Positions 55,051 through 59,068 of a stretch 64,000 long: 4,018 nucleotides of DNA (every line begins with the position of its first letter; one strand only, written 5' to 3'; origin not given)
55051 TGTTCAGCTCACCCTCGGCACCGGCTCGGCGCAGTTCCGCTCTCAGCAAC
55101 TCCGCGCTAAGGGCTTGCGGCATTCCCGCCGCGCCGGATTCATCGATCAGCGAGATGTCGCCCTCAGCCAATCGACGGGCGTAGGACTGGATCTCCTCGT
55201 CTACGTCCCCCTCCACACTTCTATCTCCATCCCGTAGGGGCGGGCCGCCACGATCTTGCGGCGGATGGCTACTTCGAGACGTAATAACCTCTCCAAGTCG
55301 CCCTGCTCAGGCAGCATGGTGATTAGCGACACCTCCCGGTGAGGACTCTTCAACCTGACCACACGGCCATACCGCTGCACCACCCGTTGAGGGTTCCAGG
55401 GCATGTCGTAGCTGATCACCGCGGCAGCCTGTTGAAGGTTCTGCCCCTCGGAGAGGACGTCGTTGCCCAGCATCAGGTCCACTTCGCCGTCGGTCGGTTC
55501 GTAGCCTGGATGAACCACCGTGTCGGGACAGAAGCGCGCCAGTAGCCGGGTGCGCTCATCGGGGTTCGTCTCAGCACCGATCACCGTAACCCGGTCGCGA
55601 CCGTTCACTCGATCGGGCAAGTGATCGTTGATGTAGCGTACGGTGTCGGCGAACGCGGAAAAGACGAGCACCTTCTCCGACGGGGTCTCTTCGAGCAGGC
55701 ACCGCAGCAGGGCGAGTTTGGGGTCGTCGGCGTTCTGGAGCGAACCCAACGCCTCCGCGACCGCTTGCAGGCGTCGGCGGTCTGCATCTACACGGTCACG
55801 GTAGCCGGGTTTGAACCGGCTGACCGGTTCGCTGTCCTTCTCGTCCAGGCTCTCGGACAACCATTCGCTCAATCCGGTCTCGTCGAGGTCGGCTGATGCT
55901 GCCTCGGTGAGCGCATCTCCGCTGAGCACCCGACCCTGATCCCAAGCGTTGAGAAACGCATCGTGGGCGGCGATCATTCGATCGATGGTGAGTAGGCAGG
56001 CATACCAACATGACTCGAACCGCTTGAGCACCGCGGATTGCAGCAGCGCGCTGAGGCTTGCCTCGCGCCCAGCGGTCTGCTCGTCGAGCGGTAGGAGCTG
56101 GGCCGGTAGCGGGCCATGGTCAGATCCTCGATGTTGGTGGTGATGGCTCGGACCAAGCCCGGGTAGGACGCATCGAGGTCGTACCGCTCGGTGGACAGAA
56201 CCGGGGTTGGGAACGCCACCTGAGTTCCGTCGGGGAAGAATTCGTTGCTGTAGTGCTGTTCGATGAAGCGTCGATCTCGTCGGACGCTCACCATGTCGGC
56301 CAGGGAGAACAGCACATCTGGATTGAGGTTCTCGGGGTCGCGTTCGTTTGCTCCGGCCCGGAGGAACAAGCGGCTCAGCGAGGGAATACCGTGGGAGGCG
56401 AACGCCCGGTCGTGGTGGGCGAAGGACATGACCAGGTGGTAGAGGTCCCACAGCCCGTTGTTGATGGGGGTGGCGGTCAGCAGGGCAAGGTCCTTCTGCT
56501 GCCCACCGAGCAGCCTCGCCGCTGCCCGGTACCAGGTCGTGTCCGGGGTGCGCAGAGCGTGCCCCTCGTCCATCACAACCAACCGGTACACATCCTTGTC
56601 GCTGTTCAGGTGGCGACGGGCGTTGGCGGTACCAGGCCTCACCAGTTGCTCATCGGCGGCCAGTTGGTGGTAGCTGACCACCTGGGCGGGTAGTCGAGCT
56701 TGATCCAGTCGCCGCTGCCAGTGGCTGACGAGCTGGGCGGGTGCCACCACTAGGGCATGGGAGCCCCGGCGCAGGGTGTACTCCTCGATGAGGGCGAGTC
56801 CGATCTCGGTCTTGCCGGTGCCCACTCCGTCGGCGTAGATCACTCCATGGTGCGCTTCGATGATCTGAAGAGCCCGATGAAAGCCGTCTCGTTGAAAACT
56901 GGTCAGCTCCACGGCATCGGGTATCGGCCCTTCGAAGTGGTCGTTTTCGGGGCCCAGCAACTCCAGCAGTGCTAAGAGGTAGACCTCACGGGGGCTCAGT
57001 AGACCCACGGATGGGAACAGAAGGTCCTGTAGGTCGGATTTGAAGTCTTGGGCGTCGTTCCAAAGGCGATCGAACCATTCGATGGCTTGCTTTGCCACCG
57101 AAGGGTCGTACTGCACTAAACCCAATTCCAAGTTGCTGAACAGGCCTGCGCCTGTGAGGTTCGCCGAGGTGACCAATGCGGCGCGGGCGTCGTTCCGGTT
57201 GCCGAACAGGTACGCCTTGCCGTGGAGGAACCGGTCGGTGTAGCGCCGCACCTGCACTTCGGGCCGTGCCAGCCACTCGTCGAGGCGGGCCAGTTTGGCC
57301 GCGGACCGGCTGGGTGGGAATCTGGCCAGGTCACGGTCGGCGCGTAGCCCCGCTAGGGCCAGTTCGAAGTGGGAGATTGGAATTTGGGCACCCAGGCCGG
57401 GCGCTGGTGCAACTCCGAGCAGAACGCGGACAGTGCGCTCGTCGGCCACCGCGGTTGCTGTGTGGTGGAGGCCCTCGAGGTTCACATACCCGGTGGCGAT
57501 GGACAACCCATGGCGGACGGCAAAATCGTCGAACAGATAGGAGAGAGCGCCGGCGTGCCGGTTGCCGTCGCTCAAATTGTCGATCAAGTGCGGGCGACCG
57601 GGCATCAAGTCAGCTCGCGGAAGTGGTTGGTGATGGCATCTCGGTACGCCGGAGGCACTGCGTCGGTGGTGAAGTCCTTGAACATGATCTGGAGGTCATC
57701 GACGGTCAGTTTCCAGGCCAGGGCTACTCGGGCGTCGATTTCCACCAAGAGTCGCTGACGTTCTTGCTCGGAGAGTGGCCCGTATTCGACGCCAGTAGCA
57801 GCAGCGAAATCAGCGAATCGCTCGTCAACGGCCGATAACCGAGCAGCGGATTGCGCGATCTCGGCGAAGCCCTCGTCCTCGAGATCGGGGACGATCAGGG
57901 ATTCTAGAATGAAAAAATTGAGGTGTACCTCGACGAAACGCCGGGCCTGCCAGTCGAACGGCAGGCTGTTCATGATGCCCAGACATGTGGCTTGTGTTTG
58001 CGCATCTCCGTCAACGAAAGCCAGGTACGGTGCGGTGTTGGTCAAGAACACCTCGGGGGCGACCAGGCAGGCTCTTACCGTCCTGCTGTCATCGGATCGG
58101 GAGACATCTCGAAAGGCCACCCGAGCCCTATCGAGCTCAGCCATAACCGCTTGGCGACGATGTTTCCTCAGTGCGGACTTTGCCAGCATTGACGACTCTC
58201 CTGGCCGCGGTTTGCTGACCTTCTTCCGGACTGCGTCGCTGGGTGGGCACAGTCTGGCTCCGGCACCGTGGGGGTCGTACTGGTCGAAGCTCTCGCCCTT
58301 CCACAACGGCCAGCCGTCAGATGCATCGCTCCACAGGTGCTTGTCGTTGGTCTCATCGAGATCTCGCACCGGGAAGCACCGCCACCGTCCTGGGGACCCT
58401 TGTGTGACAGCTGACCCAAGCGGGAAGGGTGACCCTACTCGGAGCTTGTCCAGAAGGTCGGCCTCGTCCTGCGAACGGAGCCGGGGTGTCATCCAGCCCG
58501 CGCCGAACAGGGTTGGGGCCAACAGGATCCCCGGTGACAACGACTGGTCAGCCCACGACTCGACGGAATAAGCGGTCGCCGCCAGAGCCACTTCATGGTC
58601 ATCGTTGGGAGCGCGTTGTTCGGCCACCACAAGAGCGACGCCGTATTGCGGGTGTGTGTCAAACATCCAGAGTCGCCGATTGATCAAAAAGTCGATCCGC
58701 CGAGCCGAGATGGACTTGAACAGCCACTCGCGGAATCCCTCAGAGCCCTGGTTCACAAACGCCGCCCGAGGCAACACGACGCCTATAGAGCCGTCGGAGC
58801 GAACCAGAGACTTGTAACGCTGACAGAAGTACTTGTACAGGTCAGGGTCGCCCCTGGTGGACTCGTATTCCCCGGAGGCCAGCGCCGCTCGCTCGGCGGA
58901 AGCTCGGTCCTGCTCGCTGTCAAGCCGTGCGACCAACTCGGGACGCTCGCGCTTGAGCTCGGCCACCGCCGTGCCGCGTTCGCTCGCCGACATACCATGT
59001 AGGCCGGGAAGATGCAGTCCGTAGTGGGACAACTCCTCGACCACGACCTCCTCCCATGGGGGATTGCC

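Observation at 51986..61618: Compact GHKL(MORC-like) ATPase + PLD::SNF2 helicase + 1337-aa adenine methyltransferase island: the best candidate for an undescribed R-M-like defence system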

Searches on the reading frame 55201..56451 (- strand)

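Call 5: search_protein_families(library=pfam, proteins=[window:55201-56451:-], max_evalue=0.01)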
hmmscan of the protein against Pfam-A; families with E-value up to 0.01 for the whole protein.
window:55201-56451:- (416 aa): 1 family
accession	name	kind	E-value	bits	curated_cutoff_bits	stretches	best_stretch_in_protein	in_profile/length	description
PF00271.37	Helicase_C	-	3.2e-16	60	23.5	1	245-367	2-109/110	Helicase conserved C-terminal domain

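Call 6: search_protein_families(library=padloc, proteins=[window:55201-56451:-], max_evalue=0.01)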
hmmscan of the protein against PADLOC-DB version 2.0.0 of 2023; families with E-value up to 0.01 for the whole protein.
window:55201-56451:- (416 aa): 22 families
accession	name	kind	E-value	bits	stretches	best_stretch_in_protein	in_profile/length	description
PDLC02621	DrmD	-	3e-21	73.4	1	130-385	392-641/1040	DrmD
PDLC00659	HmaA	-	2.7e-17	59.9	1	256-367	510-610/1176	SNF2 helicase / DEAD-box helicase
PDLC02504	BrxHI|BrxHII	-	2.8e-16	56.7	1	179-376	406-589/971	BrxHII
PDLC02623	DrmD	-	6.4e-16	55.3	1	153-377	440-633/1040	DrmD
PDLC01075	C3a139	-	2.5e-15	53.9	1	134-402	501-761/948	HKD+Snf2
PDLC02625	DrmD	-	2.1e-13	47.7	1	258-371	267-373/792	DrmD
PDLC02500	BrxHI|BrxHII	-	3e-13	47.2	1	254-379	475-584/933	BrxHI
PDLC02193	PLD_Helicase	-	1.4e-12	44.6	1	202-388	629-818/905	-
PDLC02633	DrmD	-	5.2e-11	39.3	1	256-382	524-643/839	DrmD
PDLC02619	DrmD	-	3.2e-10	36.8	1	325-370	491-536/872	DrmD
PDLC02572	DrmA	-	3.6e-10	36.4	1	257-374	518-628/1043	DrmA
PDLC02620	DrmD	-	7.6e-10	35.4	1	258-369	484-579/1060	DrmD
PDLC02853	DpdE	-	2.9e-09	33.5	1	195-404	422-634/985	DpdE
PDLC02632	DrmD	-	5.4e-09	33.1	1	259-373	523-630/662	DrmD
PDLC02843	DpdE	-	4.1e-07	26.3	1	323-368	620-664/1091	DpdE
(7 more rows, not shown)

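Call 7: search_protein_families(library=ncbifam, proteins=[window:55201-56451:-], max_evalue=0.01)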
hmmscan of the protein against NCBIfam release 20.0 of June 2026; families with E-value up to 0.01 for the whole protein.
window:55201-56451:- (416 aa): 15 families
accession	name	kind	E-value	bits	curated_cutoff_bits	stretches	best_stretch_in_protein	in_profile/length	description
NF038317.1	DISARM_DrmD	equivalog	1.1e-23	83.6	610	1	130-385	376-626/1021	DISARM system SNF2-like helicase DrmD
NF042964.1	phospholipD_antiphage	equivalog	4.8e-20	71.5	1100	1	191-380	635-802/895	phospholipase D-like domain-containing anti-phage protein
NF041062.1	DpdE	equivalog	2e-14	52.5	500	1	165-383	447-657/1048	protein DpdE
NF038318.1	DISARM_DrmD_b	equivalog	1.2e-09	36.9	950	1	325-371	488-534/868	DISARM system SNF2-like helicase DrmD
NF003419.0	PRK04837.1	equivalog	2.6e-08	33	588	1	241-375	239-358/424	ATP-dependent RNA helicase RhlB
NF003426.0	PRK04914.1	equivalog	1.7e-07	29.9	576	1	241-367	477-591/959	RNA polymerase-associated protein RapA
NF002340.1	PRK01297.1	equivalog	5.4e-07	28.8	564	1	241-377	232-353/372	ATP-dependent RNA helicase RhlB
NF008394.0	PRK11192.1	equivalog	9.2e-07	28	507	1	241-377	230-351/441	ATP-dependent RNA helicase SrmB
NF010337.0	PRK13766.1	equivalog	2.4e-05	22.6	610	1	239-369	343-470/781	Hef nuclease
NF008744.0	PRK11776.1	equivalog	3.7e-05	22.5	524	1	242-379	226-348/460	ATP-dependent RNA helicase DbpA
NF058637.1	helic_SCO1167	equivalog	0.00092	17.4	1200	1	245-366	764-873/932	SCO1167/SCO6262 family helicase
NF053711.1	RNA_heli_RhlE1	exception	0.00095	18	750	1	247-398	233-365/434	RNA helicase RhlE1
NF007882.0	PRK10590.1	equivalog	0.0012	17.8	743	1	248-394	235-368/456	ATP-dependent RNA helicase RhlE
NF053631.1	RNA_helic_CshA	equivalog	0.0016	17.4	646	1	321-406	285-366/434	degradosome RNA helicase CshA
NF003390.0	PRK04537.1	equivalog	0.007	15.5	732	1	241-370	240-354/572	ATP-dependent RNA helicase RhlB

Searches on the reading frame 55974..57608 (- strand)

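Call 5: search_protein_families(library=pfam, proteins=[window:55974-57608:-], max_evalue=0.01)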
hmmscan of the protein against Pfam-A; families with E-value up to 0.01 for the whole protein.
window:55974-57608:- (544 aa): 6 families
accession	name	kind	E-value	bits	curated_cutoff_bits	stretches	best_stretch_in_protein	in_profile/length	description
PF00176.29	SNF2-rel_dom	-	2.9e-11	43.5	24.9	1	175-393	5-175/290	SNF2-related domain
PF13091.12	PLDc_2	-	7.9e-10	39.1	27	1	103-183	55-132/132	PLD-like domain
PF09565.16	RE_NgoFVII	-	6.9e-06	25.9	23.8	1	115-182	79-148/162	NgoFVII restriction endonuclease N-terminal PLD domain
PF04851.21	ResIII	-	7.9e-06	26.3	22.5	1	236-382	5-163/164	Type III restriction enzyme, res subunit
PF00270.35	DEAD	-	2.9e-05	24.3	26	1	246-383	7-162/167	DEAD/DEAH box helicase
PF07652.20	Flavi_DEAD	-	0.01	16.3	21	0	263-381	14-136/148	Flavivirus DEAD domain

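Call 6: search_protein_families(library=padloc, proteins=[window:55974-57608:-], max_evalue=0.01)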
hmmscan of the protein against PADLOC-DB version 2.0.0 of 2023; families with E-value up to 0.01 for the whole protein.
window:55974-57608:- (544 aa): 47 families (the best 25 are shown)
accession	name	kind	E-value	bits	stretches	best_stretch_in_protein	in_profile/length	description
PDLC01075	C3a139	-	2.9e-28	96.7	1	103-420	87-391/948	HKD+Snf2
PDLC02619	DrmD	-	3.6e-11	39.9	1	232-406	30-216/872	DrmD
PDLC04556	PDC-M27C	-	7.1e-09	32.5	2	336-404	189-263/892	-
PDLC02707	PbeA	-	7.5e-09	32.7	1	123-311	132-327/672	PbeA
PDLC02599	DrmC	-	9.8e-09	32.6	1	125-185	82-138/387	DrmC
PDLC00633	ZorD1|ZorD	-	1.4e-08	31.3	1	233-302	442-512/908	"SWI2/SNF2 helicase, Mrr-like nuclease"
PDLC02852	DpdE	-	3.4e-08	29.9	1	240-400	467-634/905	DpdE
PDLC02849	DpdE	-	4.1e-08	29.9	1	233-394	399-567/857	DpdE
PDLC02193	PLD_Helicase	-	4.1e-08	29.9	1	107-325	97-321/905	-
PDLC02623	DrmD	-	8e-08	28.5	1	336-394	235-292/1040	DrmD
PDLC00631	ZorD1|ZorD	-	8.3e-08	28.5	1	230-300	437-512/1071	"SWI2/SNF2 helicase, Mrr-like nuclease"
PDLC02607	DrmC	-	2.1e-07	28.5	1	139-184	210-255/265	DrmC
PDLC02614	DrmC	-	9e-07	26.8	1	116-183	89-151/153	DrmC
PDLC02595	DrmC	-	9.5e-07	26.8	1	127-184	208-260/269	DrmC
PDLC02621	DrmD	-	1.3e-06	25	1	225-302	112-188/1040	DrmD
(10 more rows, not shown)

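Call 7: search_protein_families(library=ncbifam, proteins=[window:55974-57608:-], max_evalue=0.01)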
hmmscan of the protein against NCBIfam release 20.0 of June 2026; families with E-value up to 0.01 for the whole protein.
window:55974-57608:- (544 aa): 8 families
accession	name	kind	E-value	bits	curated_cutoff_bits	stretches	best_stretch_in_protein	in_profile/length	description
NF042964.1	phospholipD_antiphage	equivalog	2.1e-15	56.1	1100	1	102-312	92-309/895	phospholipase D-like domain-containing anti-phage protein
NF038318.1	DISARM_DrmD_b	equivalog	2.6e-11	42.4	950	1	232-406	27-213/868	DISARM system SNF2-like helicase DrmD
NF038319.1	DISARM_DrmC_I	equivalog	2.3e-09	37.2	133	1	106-182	163-234/236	DISARM system phospholipase D-like protein DrmC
NF041062.1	DpdE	equivalog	1e-07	30.3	500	1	259-384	176-300/1048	protein DpdE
NF058637.1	helic_SCO1167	equivalog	4e-07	28.5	1200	1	224-392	459-633/932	SCO1167/SCO6262 family helicase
NF038317.1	DISARM_DrmD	equivalog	1.1e-06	27.3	610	1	232-302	105-174/1021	DISARM system SNF2-like helicase DrmD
NF053675.1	pilus_reg_Snf2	equivalog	0.00031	18.9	1100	1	233-390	583-745/1029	pilus expression-regulating Snf2 family helicase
NF003426.0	PRK04914.1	equivalog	0.0038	15.5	576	0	256-385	173-320/959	RNA polymerase-associated protein RapA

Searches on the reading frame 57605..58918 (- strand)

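Call 76: search_protein_families(library=pfam, proteins=[window:57605-58918:-], max_evalue=1)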
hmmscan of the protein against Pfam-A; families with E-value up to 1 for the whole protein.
window:57605-58918:- (437 aa): 1 family
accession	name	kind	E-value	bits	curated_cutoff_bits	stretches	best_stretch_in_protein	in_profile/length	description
PF07669.17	Eco57I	-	1.1e-05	26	25.3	1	9-76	94-160/171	Eco57I restriction-modification methylase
